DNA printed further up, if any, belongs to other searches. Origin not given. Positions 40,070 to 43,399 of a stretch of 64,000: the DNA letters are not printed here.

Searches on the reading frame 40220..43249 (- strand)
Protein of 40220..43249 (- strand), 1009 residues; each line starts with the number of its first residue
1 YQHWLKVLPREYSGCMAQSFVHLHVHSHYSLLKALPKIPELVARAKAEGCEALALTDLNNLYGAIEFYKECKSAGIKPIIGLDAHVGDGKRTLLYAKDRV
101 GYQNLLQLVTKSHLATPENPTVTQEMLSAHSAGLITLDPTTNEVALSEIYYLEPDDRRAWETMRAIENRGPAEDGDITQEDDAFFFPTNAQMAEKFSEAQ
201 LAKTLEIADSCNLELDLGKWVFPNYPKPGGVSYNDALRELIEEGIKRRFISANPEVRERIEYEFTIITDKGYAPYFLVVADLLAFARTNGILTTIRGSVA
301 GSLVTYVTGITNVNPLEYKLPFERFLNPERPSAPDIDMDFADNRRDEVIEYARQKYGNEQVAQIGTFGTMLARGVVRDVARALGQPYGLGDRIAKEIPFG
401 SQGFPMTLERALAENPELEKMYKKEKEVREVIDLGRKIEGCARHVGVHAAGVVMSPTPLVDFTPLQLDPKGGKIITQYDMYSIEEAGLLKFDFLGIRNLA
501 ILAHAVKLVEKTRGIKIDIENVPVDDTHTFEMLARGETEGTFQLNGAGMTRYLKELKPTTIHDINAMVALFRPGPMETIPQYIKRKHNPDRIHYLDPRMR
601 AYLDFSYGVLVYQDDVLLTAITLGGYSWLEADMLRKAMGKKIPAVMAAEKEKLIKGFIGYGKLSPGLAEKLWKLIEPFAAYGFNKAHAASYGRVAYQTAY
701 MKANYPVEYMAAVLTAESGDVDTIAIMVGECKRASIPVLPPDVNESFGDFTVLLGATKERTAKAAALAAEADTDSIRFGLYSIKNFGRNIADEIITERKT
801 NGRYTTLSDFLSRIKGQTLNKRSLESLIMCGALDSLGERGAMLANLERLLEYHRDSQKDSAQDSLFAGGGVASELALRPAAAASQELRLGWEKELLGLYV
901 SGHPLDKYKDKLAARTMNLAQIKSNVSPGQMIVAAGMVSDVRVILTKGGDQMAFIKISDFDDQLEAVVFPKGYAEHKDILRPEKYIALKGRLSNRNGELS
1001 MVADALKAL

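Call 51: search_protein_families(library=pfam, proteins=[window:40220-43249:-], max_evalue=0.001)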
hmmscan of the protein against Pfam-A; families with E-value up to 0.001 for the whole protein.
window:40220-43249:- (1009 aa): 5 families
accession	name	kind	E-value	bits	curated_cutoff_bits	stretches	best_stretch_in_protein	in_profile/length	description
PF07733.18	DNA_pol3_alpha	-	1.4e-94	317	23.9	1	236-495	2-260/260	Bacterial DNA polymerase III alpha NTPase domain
PF17657.6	DNA_pol3_finger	-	4.7e-49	166.4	22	1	498-657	1-162/166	Bacterial DNA polymerase III alpha subunit finger domain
PF02811.25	PHP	-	1.3e-32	113.9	26.4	1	22-139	1-123/164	PHP domain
PF14579.12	HHH_6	-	1e-24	87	25.6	1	736-838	2-85/90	Helix-hairpin-helix motif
PF01336.31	tRNA_anti-codon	-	1.5e-11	44.5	27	1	935-1007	4-73/75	OB-fold nucleic acid binding domain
